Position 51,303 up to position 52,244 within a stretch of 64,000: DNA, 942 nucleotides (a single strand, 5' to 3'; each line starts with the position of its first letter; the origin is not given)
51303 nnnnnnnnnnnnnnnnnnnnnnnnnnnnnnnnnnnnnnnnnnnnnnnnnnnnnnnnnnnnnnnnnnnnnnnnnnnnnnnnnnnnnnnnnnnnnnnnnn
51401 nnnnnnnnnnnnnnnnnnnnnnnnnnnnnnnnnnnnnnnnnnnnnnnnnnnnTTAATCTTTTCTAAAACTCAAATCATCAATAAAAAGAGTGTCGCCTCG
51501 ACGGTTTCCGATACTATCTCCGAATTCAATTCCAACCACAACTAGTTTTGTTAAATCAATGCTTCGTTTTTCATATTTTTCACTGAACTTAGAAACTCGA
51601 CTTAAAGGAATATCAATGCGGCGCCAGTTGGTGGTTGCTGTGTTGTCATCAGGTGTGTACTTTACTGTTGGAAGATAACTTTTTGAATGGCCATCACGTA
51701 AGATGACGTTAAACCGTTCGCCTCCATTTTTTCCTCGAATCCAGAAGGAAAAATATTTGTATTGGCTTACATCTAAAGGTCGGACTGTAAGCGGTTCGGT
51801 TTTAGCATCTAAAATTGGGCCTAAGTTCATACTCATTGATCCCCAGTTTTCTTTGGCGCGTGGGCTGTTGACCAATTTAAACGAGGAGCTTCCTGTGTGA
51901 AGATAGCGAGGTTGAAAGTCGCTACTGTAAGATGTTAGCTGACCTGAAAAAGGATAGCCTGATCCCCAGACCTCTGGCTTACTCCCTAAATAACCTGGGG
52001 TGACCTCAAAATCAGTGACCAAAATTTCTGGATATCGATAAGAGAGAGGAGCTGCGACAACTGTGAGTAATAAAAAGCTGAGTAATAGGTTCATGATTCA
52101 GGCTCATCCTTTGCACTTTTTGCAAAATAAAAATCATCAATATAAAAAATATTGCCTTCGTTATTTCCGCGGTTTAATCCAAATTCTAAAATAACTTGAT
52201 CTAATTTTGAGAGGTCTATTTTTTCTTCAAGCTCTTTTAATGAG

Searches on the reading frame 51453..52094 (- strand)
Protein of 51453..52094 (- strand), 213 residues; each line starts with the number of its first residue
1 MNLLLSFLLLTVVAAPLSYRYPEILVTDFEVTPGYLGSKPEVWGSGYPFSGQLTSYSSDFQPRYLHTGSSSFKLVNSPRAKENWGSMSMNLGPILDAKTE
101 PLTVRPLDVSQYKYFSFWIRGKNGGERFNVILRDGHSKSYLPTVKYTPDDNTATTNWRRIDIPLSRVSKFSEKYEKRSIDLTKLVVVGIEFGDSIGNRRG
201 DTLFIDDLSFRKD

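Call 69: search_protein_families(library=pfam, proteins=[window:51453-52094:-], max_evalue=0.00001)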
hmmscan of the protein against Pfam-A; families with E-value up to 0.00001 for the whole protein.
window:51453-52094:- (213 aa): 1 family
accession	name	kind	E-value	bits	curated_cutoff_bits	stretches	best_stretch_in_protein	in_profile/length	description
PF21582.3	CBM30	-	6.7e-08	33.1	27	1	108-180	68-147/170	Carbohydrate binding domain 30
